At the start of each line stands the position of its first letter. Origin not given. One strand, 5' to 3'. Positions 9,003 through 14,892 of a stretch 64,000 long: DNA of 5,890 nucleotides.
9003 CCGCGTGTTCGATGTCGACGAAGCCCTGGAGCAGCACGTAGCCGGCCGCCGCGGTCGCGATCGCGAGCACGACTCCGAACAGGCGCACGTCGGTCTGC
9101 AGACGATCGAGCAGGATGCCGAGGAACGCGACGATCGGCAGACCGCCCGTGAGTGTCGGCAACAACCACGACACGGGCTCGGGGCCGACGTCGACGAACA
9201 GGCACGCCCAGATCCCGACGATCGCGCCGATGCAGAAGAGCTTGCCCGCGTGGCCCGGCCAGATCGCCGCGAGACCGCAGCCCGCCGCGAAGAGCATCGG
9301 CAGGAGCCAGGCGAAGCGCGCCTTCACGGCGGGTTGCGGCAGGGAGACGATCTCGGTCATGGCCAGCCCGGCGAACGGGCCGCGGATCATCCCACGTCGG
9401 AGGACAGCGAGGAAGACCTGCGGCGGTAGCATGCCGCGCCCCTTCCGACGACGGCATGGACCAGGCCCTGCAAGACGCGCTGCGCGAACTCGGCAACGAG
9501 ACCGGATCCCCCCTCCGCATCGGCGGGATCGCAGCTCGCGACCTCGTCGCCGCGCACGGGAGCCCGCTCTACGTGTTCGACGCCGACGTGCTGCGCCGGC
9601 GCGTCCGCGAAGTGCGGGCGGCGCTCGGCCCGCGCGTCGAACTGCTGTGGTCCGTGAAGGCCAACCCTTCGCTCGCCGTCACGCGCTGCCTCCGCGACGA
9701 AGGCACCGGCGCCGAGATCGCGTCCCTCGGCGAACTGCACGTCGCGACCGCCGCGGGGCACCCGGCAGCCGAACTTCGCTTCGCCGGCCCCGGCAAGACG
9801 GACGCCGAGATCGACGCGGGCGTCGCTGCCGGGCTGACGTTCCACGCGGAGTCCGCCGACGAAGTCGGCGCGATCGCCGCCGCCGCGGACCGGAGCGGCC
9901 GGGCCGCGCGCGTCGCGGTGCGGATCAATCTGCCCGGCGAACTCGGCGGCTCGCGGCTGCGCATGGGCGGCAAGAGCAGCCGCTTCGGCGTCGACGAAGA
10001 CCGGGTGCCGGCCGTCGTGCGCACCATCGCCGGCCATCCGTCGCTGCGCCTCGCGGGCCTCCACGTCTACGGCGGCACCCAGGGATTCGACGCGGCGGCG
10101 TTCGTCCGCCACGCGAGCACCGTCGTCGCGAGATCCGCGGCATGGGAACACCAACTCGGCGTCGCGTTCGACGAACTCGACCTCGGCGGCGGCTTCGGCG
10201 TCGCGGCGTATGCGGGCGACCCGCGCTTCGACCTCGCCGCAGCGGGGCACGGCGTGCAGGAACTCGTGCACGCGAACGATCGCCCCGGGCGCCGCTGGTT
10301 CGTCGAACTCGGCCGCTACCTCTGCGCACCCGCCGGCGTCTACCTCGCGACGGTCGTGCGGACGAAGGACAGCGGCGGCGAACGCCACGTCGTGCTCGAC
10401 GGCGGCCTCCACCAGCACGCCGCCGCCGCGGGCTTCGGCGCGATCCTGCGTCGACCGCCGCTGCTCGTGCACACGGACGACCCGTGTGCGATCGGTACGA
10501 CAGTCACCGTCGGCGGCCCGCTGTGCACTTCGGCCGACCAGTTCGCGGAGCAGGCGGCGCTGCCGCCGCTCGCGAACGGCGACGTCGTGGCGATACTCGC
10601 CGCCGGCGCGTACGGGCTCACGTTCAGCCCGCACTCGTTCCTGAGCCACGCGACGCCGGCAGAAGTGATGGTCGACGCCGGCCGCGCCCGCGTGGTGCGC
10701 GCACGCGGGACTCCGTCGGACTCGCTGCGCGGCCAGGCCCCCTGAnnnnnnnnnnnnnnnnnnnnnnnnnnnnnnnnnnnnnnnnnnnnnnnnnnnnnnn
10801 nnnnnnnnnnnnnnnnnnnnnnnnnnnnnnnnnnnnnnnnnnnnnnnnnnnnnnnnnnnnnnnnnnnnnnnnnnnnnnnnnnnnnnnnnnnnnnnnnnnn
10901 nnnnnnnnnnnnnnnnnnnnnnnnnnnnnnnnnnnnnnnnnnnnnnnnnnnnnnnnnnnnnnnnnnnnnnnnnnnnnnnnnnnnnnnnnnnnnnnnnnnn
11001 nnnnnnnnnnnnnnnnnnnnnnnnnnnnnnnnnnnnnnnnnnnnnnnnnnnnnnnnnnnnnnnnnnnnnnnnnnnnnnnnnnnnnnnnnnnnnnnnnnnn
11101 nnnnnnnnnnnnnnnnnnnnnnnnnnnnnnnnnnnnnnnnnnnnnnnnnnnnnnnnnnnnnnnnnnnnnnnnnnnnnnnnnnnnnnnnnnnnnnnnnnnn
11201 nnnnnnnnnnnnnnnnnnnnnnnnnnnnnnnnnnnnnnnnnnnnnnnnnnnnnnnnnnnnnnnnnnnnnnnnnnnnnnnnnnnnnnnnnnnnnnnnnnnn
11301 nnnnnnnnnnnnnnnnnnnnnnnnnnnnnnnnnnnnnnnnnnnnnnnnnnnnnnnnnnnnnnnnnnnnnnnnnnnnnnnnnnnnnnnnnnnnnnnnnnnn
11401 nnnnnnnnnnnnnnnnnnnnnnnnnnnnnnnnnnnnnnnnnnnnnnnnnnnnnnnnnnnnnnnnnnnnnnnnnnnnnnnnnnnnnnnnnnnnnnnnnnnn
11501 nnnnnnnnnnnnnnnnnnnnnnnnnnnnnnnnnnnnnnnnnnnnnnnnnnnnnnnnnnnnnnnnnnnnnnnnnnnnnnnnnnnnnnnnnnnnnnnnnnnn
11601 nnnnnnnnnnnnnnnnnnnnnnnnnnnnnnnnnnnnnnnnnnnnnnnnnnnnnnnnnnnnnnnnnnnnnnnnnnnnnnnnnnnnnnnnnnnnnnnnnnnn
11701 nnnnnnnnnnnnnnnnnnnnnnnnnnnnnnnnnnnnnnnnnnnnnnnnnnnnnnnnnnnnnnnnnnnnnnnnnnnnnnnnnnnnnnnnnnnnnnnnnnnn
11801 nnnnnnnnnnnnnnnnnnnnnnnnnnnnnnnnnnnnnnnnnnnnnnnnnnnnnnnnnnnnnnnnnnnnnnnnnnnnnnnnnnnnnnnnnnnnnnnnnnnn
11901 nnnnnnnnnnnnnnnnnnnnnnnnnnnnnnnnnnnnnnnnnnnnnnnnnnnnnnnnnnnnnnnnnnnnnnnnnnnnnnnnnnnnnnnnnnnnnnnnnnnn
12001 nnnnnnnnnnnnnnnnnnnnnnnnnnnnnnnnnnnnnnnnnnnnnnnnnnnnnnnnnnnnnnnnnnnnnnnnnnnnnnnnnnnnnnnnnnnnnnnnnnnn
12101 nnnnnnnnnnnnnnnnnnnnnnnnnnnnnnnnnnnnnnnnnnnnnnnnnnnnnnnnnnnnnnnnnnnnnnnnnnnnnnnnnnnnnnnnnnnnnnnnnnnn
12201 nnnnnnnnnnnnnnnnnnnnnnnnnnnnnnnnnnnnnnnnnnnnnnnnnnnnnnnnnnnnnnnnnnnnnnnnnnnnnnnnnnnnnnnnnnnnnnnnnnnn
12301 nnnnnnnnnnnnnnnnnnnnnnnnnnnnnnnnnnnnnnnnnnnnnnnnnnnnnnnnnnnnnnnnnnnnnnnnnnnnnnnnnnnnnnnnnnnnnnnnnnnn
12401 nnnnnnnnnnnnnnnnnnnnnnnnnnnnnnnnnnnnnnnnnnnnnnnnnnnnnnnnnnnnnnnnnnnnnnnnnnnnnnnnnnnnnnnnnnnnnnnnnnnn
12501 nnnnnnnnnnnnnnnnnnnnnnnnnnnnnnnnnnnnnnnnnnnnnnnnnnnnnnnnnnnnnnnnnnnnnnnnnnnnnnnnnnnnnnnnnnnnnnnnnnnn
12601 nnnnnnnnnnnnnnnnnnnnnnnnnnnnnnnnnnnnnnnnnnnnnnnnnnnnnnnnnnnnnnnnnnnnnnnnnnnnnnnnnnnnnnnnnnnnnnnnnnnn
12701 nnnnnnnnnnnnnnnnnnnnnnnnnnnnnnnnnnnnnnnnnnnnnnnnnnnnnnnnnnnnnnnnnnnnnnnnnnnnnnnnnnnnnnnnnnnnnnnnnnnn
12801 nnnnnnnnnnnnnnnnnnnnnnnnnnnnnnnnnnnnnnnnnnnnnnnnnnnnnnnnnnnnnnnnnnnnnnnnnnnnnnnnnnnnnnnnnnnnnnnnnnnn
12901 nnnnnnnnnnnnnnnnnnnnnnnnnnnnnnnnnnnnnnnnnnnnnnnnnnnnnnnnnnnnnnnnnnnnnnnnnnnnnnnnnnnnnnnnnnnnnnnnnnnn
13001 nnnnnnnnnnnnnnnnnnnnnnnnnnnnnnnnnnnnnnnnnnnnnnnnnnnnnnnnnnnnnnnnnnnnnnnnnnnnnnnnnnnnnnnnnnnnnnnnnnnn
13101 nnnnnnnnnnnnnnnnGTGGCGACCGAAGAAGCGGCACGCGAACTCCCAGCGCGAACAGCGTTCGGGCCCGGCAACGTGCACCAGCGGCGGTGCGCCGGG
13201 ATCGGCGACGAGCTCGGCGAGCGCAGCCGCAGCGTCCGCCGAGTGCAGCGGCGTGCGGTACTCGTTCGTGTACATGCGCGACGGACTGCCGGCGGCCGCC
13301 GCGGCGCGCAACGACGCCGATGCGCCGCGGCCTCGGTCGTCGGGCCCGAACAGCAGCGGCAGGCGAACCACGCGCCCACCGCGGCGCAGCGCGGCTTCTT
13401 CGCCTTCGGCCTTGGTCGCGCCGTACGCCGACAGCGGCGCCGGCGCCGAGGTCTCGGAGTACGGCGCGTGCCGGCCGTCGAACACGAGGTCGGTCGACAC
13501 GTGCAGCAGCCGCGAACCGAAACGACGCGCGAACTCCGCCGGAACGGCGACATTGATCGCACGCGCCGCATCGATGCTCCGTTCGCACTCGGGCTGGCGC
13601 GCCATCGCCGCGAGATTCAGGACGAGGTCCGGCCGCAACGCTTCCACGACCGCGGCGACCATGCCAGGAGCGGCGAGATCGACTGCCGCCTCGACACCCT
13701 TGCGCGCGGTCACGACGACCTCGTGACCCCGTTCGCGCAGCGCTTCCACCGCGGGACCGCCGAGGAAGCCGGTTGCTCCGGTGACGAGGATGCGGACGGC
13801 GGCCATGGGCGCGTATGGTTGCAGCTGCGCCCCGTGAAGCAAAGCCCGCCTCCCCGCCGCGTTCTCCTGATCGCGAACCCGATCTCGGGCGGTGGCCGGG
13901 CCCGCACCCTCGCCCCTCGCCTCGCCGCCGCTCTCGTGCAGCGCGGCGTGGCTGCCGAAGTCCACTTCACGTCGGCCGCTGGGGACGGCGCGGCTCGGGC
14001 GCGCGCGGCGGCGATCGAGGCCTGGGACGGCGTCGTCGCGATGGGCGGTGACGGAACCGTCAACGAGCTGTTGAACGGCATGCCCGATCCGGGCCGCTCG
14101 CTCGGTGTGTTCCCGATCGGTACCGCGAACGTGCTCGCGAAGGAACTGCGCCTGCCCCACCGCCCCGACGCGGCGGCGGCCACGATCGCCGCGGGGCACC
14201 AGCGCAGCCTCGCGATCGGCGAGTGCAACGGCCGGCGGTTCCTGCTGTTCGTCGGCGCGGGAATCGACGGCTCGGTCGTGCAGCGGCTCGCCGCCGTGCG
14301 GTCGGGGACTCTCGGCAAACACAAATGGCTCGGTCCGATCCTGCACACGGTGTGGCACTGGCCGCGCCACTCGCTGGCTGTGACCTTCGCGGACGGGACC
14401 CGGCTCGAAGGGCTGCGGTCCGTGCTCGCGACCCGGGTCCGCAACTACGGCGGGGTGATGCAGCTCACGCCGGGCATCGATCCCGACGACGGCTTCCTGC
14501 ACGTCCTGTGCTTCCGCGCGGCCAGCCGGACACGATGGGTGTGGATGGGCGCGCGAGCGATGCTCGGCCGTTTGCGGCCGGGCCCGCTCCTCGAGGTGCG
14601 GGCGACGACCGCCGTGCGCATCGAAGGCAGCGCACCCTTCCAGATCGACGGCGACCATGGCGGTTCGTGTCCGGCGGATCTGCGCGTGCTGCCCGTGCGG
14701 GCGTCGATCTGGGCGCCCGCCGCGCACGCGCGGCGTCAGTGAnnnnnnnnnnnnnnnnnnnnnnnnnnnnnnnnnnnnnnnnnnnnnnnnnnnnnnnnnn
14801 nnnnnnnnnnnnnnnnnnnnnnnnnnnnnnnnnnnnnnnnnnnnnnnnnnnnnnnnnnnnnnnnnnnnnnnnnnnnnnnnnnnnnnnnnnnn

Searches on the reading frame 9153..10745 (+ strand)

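Call 29: search_protein_families(library=pfam, proteins=[window:9153-10745:+], max_evalue=0.001)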
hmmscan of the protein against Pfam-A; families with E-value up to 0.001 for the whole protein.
window:9153-10745:+ (530 aa): 3 families
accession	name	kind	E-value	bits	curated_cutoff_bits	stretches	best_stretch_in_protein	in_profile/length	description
PF02784.22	Orn_Arg_deC_N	-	5.6e-34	118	23.4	1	147-392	4-247/247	Pyridoxal-dependent decarboxylase, pyridoxal binding domain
PF00278.28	Orn_DAP_Arg_deC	-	5.4e-15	55.9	23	1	388-485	5-95/95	Pyridoxal-dependent decarboxylase, C-terminal sheet domain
PF01168.26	Ala_racemase_N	-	6.2e-08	33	24.1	1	143-349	2-198/220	Alanine racemase, N-terminal domain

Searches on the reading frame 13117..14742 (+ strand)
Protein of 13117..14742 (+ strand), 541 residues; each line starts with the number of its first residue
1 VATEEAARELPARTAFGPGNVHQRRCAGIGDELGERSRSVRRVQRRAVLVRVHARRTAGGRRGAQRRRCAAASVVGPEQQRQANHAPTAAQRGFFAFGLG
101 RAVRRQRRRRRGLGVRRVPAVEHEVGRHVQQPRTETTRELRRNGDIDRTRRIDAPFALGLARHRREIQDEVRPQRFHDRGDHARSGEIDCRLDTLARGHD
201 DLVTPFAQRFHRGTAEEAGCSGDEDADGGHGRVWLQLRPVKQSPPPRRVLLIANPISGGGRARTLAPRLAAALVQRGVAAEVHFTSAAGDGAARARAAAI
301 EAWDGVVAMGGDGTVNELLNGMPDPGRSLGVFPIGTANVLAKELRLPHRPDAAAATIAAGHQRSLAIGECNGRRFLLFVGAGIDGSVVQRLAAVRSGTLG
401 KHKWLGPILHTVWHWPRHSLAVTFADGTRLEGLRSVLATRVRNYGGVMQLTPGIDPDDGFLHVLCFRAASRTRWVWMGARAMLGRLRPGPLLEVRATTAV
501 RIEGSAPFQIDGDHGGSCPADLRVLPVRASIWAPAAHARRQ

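Call 29: search_protein_families(library=pfam, proteins=[window:13117-14742:+], max_evalue=0.001)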
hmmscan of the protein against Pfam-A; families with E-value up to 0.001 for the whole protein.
window:13117-14742:+ (541 aa): 2 families
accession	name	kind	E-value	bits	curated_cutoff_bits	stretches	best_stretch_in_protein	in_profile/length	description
PF00781.29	DAGK_cat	-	2.3e-27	95.5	23.6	1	248-370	1-125/125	Diacylglycerol kinase catalytic domain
PF19279.4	YegS_C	-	1.1e-12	48.4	27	1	379-527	3-152/158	YegS C-terminal NAD kinase beta sandwich-like domain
